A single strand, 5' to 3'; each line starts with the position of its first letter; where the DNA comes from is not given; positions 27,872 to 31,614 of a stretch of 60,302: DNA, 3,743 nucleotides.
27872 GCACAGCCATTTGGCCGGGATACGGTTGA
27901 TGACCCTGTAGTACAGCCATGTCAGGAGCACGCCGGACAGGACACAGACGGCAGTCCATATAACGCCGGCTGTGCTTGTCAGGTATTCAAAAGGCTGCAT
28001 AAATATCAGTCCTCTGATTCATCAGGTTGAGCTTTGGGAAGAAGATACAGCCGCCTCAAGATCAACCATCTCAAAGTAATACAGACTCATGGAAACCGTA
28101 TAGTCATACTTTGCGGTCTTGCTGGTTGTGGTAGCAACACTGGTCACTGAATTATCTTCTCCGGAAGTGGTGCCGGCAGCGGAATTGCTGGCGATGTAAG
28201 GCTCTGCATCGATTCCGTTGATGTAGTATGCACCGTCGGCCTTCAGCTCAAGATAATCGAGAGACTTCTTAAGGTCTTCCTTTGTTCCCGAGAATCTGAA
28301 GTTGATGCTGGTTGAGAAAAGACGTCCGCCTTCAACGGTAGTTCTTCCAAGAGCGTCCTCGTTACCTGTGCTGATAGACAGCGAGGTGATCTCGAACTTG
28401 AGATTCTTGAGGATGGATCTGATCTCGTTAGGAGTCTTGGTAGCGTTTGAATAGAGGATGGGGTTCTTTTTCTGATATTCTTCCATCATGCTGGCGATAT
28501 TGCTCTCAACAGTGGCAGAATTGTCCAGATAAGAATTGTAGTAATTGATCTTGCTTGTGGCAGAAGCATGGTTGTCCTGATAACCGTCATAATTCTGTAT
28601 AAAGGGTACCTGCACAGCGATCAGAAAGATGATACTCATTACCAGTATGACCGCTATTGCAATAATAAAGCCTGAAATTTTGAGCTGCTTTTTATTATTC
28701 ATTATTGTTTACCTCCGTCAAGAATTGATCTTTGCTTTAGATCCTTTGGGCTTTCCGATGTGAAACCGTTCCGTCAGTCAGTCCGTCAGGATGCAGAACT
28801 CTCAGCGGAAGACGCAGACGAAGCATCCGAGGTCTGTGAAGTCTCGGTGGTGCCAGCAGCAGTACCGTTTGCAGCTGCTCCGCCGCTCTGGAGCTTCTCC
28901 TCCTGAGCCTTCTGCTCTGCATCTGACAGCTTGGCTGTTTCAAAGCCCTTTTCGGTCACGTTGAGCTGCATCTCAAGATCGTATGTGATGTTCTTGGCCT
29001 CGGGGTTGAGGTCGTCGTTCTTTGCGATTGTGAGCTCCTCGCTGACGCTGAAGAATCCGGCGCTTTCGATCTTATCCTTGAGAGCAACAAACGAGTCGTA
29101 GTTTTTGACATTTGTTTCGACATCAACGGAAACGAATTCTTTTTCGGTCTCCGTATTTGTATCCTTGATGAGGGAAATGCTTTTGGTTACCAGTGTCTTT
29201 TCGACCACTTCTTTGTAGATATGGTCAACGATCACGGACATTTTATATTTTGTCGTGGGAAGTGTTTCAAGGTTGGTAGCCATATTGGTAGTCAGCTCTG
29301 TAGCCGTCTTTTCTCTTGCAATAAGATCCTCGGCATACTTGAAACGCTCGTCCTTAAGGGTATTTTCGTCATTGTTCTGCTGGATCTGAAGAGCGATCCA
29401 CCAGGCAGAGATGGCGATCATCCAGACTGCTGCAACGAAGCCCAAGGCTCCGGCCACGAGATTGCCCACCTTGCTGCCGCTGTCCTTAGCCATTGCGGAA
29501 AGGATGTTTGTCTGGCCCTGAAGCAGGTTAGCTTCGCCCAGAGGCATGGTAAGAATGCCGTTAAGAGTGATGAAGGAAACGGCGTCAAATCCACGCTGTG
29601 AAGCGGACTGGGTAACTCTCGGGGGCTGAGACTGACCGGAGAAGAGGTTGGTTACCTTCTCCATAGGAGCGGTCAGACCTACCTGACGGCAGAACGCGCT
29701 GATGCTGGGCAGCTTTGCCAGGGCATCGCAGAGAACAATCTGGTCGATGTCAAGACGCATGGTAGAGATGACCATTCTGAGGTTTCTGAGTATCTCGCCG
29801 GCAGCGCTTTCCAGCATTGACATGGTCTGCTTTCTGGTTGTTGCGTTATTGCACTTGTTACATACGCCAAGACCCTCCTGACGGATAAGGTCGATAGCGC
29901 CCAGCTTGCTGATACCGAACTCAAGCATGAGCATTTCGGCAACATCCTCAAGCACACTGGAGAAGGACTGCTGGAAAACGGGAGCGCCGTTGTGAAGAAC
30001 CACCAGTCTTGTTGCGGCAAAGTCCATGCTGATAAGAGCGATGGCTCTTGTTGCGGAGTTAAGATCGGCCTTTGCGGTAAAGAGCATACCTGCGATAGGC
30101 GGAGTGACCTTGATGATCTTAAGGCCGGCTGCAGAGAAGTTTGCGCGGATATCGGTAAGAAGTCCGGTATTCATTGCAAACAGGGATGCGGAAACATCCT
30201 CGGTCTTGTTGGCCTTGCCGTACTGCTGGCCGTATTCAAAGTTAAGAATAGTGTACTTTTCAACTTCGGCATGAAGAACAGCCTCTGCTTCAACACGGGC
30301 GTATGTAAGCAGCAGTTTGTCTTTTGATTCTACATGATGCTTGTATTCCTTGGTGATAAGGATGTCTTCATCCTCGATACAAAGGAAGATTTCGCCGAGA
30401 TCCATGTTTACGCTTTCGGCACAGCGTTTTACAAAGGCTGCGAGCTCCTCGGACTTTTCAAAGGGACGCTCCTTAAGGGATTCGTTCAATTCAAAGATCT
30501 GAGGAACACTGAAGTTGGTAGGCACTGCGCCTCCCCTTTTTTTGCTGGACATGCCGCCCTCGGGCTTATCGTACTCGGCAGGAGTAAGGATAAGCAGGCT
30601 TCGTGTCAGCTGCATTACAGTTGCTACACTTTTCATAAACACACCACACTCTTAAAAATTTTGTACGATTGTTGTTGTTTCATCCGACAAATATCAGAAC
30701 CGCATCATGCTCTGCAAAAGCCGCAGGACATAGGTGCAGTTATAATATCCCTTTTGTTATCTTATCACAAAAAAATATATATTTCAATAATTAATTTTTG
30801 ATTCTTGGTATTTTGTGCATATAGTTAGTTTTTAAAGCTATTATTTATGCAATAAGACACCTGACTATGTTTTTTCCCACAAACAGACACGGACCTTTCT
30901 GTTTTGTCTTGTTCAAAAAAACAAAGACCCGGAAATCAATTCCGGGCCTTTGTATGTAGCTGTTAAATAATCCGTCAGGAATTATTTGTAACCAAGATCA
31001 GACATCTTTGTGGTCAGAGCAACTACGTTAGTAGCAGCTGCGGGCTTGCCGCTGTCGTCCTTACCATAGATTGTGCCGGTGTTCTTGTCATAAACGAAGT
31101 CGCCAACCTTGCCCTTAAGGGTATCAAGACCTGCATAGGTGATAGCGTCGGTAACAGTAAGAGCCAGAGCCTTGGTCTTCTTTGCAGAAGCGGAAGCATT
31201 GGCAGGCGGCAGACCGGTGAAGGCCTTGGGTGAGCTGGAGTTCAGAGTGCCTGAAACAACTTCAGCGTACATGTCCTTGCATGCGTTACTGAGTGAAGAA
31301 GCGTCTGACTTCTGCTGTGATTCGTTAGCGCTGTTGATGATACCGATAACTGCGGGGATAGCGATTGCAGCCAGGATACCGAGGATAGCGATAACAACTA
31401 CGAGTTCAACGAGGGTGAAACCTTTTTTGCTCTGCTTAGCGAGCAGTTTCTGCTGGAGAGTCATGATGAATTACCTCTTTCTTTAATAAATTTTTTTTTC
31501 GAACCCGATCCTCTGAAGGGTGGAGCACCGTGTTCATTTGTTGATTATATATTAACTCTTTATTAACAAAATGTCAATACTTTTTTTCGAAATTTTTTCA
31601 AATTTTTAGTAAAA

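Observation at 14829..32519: Complete retractile type IV pilus locus in four transcription units, ending in a giant pilin-like adhesin gene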

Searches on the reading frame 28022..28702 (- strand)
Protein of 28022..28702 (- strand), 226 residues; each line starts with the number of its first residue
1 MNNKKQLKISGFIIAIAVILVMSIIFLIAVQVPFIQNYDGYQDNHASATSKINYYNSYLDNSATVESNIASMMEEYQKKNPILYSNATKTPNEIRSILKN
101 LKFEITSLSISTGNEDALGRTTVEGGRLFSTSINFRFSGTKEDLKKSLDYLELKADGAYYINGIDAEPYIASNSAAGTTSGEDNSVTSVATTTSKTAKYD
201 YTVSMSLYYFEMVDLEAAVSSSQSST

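Call 3: search_protein_families(library=pfam, proteins=[window:28022-28702:-], max_evalue=0.01)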
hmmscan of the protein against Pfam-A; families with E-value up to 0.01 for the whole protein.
window:28022-28702:- (226 aa): 0 families

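Call 10: search_protein_families(library=ncbifam, proteins=[window:28022-28702:-], max_evalue=0.01)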
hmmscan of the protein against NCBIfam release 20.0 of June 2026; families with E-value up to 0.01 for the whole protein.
window:28022-28702:- (226 aa): 0 families

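Call 11: search_protein_families(library=pfam, proteins=[window:28022-28702:-], max_evalue=10)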
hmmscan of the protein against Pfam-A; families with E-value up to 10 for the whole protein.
window:28022-28702:- (226 aa): 5 families
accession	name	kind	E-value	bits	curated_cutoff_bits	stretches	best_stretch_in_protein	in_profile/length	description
PF07575.19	Nucleopor_Nup85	-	0.013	14.6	22.1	1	38-101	27-94/557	Nup85 Nucleoporin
PF06664.17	WLS-like_TM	-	0.061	13.1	28.3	1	6-58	186-235/247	Wntless-like, transmembrane domain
PF23923.1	DUF7262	-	0.12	13.3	27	1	6-90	4-88/132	Family of unknown function (DUF7262)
PF04101.22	Glyco_tran_28_C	-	0.12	12.8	22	1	29-99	94-164/166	Glycosyltransferase family 28 C-terminal domain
PF13800.11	Sigma_reg_N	-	0.5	11.1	26.3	1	3-76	9-80/91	Sigma factor regulator N-terminal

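Call 51: search_solved_structures(query=A4, max_evalue=10)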
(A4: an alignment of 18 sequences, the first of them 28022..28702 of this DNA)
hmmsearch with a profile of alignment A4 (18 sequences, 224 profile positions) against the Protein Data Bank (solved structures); distinct sequences matched with E-value up to 10: 4.
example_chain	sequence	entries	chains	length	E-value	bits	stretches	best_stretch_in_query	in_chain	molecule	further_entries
5xy3_F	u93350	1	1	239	0.37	13.8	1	63-138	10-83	Ribosomal protein L30p/L7e, putative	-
36lx_A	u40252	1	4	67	0.62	13.1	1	63-111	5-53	MB03-ds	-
7z8n_A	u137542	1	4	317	0.8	12.7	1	61-124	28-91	Histidine kinase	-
6mqu_A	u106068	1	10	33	2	11.4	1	5-28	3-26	PL5, designed TM pentamer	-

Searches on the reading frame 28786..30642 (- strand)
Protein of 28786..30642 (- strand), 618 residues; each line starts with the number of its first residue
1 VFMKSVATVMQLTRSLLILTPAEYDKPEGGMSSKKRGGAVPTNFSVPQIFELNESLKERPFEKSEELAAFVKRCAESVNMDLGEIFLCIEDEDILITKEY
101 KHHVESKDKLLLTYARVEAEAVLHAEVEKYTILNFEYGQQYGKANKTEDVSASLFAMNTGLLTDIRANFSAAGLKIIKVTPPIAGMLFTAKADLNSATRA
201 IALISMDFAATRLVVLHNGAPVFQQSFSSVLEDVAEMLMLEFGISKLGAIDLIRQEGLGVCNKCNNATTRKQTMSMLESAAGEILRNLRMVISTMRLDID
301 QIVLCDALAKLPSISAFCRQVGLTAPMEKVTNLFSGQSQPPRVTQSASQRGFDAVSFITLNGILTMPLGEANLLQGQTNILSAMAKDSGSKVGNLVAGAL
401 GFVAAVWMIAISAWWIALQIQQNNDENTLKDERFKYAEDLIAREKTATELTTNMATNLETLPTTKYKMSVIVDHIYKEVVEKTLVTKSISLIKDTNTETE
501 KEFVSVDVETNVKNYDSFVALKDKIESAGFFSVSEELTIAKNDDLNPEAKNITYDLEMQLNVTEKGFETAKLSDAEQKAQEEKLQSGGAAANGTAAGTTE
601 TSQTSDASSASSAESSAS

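Call 3: search_protein_families(library=pfam, proteins=[window:28786-30642:-], max_evalue=0.01)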
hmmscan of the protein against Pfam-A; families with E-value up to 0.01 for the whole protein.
window:28786-30642:- (618 aa): 0 families

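Call 10: search_protein_families(library=ncbifam, proteins=[window:28786-30642:-], max_evalue=0.01)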
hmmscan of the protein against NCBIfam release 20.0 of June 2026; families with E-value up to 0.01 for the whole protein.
window:28786-30642:- (618 aa): 0 families

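Call 11: search_protein_families(library=pfam, proteins=[window:28786-30642:-], max_evalue=10)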
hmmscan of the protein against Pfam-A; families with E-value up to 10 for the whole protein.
window:28786-30642:- (618 aa): 1 family
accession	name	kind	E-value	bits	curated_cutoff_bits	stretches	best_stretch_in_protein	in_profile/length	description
PF22094.2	CED4_WHD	-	0.063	13.9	26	1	463-494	62-93/95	CED4, winged-helix domain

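Call 32: search_solved_structures(query=window:28786-30642:-, max_evalue=10)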
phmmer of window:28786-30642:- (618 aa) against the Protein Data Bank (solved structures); distinct sequences matched with E-value up to 10: 0.

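Call 50: search_solved_structures(query=A3, max_evalue=10, show_alignments=1)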
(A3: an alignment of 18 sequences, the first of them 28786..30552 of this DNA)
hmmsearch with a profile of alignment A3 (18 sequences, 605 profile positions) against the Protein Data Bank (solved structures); distinct sequences matched with E-value up to 10: 1.
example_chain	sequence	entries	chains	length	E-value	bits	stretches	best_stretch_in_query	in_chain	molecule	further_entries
7eeb_B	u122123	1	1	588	8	8.1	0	506-601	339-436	Cation channel sperm-associated protein 2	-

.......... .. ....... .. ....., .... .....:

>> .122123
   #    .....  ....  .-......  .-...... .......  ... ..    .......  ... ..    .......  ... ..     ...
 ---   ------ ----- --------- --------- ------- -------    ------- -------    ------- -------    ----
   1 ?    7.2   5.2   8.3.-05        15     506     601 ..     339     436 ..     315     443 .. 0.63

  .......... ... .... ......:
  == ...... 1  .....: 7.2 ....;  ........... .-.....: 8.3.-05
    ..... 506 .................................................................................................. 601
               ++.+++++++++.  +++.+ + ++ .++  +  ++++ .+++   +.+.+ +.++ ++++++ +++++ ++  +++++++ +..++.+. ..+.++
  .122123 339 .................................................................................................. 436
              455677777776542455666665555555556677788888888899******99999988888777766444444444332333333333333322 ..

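Call 53: find_homologous_proteins(query=A3, max_evalue=0.001)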
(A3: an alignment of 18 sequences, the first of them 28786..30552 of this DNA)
Query A3 (18 sequences) (588 aa, profile of the alignment): 205 proteins with E <= 0.001 among 8000 candidates; the best 120 are listed.
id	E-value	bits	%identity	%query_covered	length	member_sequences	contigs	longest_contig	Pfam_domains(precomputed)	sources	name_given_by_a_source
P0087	0.0e+0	1095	61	97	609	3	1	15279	-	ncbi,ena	-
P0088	0.0e+0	1076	61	86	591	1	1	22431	-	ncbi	ncbi:MAG: hypothetical protein ACI4XP_00160 [Acutalibacteraceae bacterium]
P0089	0.0e+0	1066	56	99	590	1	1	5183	-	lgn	-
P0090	0.0e+0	1066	56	99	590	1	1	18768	-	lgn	-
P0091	0.0e+0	1065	56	99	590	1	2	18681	-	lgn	-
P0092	0.0e+0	1065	60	87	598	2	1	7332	-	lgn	-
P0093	0.0e+0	1065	58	94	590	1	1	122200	-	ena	-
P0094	0.0e+0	1065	57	99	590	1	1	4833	-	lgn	-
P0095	0.0e+0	1064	56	99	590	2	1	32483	-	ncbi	ncbi:MAG: hypothetical protein ACI4GV_07750 [Acutalibacteraceae bacterium]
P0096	0.0e+0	1064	60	86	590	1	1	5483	-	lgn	-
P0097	0.0e+0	1064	62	91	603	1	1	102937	-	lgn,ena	-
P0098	0.0e+0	1060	61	87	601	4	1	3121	-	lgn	-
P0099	0.0e+0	1058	55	91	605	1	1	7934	-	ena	-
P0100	0.0e+0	1057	55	91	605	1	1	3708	-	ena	-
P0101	0.0e+0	1055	68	94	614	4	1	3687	-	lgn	-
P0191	2.0e-293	993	62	85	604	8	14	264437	-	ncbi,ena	-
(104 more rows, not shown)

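Call 105: search_protein_families(library=pfam, alignment_id=A3, max_evalue=1)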
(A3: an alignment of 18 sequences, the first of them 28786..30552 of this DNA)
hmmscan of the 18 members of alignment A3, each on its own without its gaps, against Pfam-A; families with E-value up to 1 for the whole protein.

A. member 1, window:28786-30552:- (588 aa): 1 family
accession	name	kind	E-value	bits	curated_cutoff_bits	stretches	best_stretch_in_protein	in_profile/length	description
PF22094.2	CED4_WHD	-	0.057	14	26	1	433-464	62-93/95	CED4, winged-helix domain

B. families by the number of members that match (of 18 scanned): 24 families
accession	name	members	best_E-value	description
PF01434.24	Peptidase_M41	2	0.015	Peptidase family M41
PF19268.4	CIS_TMP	2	0.12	Contractile injection system tape measure protein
PF13222.11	DUF4030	1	0.0022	Protein of unknown function (DUF4030)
PF18757.6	Nmad5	1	0.0039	Nucleotide modification associated domain 5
PF19745.5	FUT8_N_cat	1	0.0069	Alpha-(1,6)-fucosyltransferase N- and catalytic domains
PF03154.20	Atrophin-1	1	0.0077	Atrophin-1 family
PF03915.18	AIP3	1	0.015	Actin interacting protein 3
PF15136.11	UPF0449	1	0.02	Uncharacterised protein family UPF0449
PF03325.18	Herpes_PAP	1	0.021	Herpesvirus polymerase accessory protein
PF15842.10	DUF4718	1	0.043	Domain of unknown function (DUF4718)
PF22094.2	CED4_WHD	1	0.057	CED4, winged-helix domain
PF06911.18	Senescence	1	0.058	Senescence domain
PF18146.6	CinA_KH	1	0.1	Damage-inducible protein CinA KH domain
PF04071.17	zf-like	1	0.11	Cysteine-rich small domain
PF15370.11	NOPCHAP1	1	0.14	NOP protein chaperone 1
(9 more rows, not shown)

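Call 113: find_encoding_contigs(protein=P0191, flank=10000, max_places=2)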
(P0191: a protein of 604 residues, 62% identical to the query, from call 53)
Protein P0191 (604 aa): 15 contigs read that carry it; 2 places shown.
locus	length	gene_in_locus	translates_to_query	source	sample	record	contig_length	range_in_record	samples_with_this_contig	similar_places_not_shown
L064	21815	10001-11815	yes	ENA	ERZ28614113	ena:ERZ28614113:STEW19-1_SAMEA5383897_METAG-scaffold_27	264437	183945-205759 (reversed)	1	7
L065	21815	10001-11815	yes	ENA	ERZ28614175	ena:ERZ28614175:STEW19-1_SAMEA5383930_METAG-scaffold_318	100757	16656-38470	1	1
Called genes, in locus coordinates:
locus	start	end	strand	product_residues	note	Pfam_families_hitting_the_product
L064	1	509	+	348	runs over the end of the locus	PF04865:Baseplate_J, PF26079:Baseplate_J_C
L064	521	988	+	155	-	PF10076:Phage_Mu_Gp48 (weak)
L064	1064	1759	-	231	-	-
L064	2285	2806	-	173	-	-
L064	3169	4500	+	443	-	-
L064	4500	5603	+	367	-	PF13231:PMT_2 (weak), PF02366:PMT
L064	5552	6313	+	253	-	-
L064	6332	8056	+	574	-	-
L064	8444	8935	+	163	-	PF07963:N_methyl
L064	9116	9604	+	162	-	PF07963:N_methyl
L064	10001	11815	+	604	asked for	-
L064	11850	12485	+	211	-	-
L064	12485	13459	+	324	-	PF01478:Peptidase_A24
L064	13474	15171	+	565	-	PF05157:MshEN, PF00437:T2SSE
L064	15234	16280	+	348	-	PF00437:T2SSE, PF13476:AAA_23 (weak)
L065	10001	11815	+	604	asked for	-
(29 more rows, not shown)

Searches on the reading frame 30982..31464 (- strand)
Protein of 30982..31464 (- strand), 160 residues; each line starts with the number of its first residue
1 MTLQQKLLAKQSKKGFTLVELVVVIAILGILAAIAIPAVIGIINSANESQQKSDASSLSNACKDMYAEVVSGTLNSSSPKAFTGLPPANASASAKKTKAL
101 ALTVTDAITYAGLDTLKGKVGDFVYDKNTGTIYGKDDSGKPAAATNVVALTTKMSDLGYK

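Call 3: search_protein_families(library=pfam, proteins=[window:30982-31464:-], max_evalue=0.01)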
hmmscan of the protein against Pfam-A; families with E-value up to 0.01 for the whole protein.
window:30982-31464:- (160 aa): 2 families
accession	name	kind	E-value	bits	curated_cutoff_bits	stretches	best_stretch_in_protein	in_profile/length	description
PF07963.17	N_methyl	-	9.1e-10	38.1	21.2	1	12-36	3-27/27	Prokaryotic N-terminal methylation motif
PF25665.1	His1_capsid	-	0.0025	18.2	27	1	18-58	7-47/73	His1 virus capsid protein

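Call 10: search_protein_families(library=ncbifam, proteins=[window:30982-31464:-], max_evalue=0.01)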
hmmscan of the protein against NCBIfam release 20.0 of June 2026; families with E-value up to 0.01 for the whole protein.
window:30982-31464:- (160 aa): 13 families
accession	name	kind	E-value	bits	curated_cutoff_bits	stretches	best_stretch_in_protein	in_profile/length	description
NF041775.1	typeIV_PilA_Myxo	equivalog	1.2e-10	41.7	400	1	13-68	10-65/214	type IV pilin protein PilA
TIGR01710.1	typeII_sec_gspG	equivalog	1.3e-10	41.4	88.85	1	14-66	1-53/134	type II secretion system major pseudopilin GspG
TIGR02532.1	IV_pilin_GFxxxE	domain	6e-09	35.4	16.3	1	13-36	1-24/24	prepilin-type N-terminal cleavage/methylation domain-containing protein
NF007862.0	PRK10574.1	equivalog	1.3e-07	31.9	138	1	12-46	3-37/145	prepilin peptidase-dependent pilin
TIGR02596.1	TIGR02596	subfamily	1.5e-06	28.4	70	1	16-116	1-95/196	Verru_Chthon cassette protein D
NF041013.1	T4P_ComGE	equivalog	4.4e-06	26.7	49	1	11-55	1-45/83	competence type IV pilus minor pilin ComGE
TIGR01708.2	typeII_sec_gspH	equivalog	2.1e-05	24.6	80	1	14-39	2-27/169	type II secretion system minor pseudopilin GspH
NF040999.1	pilin_ComGC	equivalog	3e-05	24.1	75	1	13-47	1-35/84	competence type IV pilus major pilin ComGC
NF041002.1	pilin_ComGF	equivalog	0.00015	22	80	1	13-74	1-61/139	competence type IV pilus minor pilin ComGF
NF007800.0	PRK10506.1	equivalog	0.0044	16.9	158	1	10-34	5-29/163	prepilin peptidase-dependent protein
NF038304.1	EPS_HpsC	equivalog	0.0046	16.6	200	1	6-55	13-62/318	hormogonium polysaccharide secretion pseudopilin HpsC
NF033598.2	elast_bind_EbpS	equivalog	0.0047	15.9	300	1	10-59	297-346/498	elastin-binding protein EbpS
TIGR01707.1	gspI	equivalog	0.0091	16.5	44.35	0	15-55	1-41/101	type II secretion system minor pseudopilin GspI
